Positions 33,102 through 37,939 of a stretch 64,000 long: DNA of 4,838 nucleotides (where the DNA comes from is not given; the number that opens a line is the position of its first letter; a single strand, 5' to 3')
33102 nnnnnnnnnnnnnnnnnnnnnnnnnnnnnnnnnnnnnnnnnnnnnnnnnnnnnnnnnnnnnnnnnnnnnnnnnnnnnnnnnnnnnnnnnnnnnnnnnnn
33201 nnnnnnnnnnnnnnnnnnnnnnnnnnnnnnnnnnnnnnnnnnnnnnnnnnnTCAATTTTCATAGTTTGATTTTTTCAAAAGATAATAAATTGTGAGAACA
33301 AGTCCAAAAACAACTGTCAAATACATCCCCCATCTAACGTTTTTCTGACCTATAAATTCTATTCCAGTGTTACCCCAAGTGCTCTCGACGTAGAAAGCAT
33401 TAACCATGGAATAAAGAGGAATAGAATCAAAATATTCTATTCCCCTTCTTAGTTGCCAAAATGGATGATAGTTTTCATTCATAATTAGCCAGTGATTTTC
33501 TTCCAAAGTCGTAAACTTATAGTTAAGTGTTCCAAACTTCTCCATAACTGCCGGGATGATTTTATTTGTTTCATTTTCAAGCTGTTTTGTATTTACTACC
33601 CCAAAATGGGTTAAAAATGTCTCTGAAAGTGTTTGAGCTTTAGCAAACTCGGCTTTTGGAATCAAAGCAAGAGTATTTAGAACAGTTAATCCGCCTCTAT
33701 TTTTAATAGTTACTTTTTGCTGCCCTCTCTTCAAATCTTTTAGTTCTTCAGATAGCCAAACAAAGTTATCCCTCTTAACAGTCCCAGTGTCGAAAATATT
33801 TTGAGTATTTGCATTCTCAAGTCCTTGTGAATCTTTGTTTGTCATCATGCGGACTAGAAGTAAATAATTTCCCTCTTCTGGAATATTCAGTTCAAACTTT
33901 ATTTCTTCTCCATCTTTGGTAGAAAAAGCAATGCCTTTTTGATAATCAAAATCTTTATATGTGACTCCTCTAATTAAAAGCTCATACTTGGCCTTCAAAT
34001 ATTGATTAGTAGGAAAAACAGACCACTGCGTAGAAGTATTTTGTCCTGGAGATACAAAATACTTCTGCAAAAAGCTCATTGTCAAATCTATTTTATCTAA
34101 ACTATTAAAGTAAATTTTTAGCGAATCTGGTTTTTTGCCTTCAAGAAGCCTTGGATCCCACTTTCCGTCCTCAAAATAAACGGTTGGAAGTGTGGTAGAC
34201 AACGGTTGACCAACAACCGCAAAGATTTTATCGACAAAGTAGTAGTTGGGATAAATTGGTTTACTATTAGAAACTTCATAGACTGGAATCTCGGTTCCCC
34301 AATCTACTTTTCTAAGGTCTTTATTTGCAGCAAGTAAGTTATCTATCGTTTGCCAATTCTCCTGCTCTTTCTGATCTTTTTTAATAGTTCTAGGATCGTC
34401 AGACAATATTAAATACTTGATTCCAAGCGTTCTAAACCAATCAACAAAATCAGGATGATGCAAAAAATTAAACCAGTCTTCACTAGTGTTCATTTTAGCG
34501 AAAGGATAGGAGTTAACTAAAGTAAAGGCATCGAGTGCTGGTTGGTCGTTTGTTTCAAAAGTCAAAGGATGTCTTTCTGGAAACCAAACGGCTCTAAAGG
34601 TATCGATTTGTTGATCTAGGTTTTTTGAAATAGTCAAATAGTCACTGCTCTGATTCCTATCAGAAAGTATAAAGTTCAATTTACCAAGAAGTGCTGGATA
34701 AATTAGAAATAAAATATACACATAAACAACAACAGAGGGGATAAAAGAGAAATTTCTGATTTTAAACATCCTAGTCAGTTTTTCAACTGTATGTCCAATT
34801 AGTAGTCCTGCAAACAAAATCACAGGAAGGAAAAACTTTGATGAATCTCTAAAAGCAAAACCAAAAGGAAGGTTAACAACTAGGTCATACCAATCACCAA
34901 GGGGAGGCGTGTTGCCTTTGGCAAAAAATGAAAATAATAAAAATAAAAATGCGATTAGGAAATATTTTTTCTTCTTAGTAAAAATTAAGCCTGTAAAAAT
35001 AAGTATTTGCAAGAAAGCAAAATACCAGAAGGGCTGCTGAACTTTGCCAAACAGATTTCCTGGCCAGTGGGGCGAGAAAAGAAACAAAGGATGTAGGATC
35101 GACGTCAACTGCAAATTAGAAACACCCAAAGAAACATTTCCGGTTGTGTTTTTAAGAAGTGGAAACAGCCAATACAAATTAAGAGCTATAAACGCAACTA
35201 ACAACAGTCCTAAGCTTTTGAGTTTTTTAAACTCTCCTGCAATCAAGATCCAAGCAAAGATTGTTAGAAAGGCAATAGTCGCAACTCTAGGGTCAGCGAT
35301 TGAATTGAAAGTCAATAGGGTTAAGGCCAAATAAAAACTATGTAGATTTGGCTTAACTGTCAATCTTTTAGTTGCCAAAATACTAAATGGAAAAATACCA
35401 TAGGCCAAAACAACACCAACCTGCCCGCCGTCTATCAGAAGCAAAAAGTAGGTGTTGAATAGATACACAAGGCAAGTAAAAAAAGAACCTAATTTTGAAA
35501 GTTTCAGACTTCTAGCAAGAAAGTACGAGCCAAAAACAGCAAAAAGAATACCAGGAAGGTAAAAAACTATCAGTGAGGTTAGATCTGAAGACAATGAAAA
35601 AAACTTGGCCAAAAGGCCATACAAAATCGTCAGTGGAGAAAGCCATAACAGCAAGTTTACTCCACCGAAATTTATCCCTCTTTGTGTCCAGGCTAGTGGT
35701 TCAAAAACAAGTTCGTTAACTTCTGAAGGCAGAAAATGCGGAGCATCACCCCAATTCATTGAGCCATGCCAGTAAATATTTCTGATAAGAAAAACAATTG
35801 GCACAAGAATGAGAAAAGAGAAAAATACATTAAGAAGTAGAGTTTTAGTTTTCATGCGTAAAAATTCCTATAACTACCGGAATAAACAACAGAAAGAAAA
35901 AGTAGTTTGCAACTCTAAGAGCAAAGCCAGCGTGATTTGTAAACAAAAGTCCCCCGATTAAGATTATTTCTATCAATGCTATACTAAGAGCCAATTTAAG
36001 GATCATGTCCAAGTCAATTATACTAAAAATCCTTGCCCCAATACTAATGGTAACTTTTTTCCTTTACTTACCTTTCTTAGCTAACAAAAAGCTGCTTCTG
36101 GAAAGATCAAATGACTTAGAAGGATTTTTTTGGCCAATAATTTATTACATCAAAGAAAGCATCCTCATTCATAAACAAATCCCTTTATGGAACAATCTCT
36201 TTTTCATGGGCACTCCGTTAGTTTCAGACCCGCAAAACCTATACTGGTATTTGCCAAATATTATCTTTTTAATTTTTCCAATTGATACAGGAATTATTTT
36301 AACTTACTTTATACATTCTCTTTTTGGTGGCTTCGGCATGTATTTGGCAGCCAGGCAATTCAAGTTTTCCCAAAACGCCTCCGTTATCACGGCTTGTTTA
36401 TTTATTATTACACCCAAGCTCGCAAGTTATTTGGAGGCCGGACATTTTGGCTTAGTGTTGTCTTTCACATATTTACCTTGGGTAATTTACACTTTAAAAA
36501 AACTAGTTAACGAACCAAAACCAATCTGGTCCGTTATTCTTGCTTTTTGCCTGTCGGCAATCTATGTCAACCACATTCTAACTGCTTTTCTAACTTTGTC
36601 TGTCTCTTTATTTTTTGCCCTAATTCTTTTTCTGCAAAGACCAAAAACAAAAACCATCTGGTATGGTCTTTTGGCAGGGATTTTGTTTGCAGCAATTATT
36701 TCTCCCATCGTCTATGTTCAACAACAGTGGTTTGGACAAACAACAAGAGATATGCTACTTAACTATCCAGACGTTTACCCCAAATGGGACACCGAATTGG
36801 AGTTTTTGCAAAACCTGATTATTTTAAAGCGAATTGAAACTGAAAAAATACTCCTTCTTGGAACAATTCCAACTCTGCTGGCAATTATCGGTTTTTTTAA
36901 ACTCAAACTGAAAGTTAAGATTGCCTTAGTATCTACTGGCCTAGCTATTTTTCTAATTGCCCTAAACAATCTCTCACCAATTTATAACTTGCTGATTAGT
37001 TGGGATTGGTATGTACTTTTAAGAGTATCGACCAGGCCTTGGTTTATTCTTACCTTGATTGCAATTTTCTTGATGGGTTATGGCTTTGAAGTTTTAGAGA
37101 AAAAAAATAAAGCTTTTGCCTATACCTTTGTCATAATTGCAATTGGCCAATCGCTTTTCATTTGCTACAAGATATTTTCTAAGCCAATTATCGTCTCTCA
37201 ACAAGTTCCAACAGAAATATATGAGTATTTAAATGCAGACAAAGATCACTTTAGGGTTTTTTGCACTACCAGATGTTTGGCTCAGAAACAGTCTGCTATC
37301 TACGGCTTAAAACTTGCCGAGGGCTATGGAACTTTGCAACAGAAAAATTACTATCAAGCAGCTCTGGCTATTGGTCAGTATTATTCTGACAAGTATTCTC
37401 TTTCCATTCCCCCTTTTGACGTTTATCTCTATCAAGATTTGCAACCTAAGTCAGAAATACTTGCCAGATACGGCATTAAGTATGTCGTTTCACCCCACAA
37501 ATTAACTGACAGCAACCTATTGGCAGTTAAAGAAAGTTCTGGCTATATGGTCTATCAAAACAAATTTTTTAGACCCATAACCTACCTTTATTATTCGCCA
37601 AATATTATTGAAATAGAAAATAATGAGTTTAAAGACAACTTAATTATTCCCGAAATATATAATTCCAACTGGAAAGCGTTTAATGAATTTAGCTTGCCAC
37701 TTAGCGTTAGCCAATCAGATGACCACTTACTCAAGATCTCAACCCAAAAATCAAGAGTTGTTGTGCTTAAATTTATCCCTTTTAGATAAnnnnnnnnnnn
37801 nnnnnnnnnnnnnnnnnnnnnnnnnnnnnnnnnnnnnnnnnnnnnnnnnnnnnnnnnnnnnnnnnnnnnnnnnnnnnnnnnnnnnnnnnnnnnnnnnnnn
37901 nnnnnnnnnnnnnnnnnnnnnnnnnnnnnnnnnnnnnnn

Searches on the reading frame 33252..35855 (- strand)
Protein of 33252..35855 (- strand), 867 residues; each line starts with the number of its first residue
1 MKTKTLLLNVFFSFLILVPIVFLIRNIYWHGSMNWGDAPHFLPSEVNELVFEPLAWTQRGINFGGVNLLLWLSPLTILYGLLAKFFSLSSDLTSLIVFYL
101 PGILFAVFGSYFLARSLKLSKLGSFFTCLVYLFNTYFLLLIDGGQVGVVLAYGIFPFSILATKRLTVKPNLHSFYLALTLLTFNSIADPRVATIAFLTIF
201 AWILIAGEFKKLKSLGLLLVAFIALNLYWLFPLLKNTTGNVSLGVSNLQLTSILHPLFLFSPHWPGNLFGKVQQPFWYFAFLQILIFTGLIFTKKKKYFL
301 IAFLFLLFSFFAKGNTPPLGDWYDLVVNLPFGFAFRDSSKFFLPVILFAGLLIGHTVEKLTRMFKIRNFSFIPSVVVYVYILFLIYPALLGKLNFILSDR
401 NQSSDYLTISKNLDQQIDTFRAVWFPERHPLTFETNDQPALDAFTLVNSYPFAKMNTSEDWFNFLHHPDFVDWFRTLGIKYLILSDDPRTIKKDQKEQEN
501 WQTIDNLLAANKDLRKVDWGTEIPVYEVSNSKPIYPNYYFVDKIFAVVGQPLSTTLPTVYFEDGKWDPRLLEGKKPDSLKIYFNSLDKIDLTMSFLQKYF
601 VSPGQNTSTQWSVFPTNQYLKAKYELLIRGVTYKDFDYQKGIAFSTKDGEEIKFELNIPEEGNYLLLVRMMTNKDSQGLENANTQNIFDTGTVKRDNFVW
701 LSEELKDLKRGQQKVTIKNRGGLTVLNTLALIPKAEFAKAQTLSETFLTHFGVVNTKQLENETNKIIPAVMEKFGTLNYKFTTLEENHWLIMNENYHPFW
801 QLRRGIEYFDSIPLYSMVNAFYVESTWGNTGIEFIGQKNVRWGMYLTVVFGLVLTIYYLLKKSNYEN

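Call 7: search_protein_families(library=pfam, proteins=[window:33252-35855:-], max_evalue=0.001)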
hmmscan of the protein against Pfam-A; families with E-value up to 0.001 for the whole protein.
window:33252-35855:- (867 aa): 0 families

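Call 25: search_protein_families(library=ncbifam, proteins=[window:33252-35855:-], max_evalue=0.01)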
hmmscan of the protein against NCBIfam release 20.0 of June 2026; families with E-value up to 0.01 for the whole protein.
window:33252-35855:- (867 aa): 1 family
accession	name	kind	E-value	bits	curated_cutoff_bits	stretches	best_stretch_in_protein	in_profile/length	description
NF053599.1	transp_MmpA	equivalog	4e-09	35.6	210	1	326-444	306-418/543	MmpA family trehalose lipid delivery protein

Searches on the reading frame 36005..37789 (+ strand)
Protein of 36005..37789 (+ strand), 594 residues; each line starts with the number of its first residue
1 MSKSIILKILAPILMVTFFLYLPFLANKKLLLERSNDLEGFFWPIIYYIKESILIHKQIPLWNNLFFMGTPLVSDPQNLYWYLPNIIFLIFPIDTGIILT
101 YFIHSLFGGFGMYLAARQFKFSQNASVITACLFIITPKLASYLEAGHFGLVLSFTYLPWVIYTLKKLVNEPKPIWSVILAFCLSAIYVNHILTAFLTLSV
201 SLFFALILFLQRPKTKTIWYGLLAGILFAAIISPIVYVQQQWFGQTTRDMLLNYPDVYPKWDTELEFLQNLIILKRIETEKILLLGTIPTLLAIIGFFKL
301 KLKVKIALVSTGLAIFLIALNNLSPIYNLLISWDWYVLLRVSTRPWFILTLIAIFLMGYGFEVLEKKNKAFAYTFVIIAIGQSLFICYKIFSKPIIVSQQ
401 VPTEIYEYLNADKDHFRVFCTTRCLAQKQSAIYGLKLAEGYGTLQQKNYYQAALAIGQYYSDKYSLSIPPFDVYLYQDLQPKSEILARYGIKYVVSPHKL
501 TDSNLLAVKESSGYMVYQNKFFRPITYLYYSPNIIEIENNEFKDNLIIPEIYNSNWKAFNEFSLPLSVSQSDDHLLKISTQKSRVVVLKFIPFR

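Call 8: search_protein_families(library=pfam, proteins=[window:36005-37789:+], max_evalue=0.001)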
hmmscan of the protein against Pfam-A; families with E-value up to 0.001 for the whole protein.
window:36005-37789:+ (594 aa): 1 family
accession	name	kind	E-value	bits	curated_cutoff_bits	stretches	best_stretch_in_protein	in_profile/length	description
PF10131.15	PTPS_related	-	8e-06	25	26.4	1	88-388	17-309/621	6-pyruvoyl-tetrahydropterin synthase related domain; membrane protein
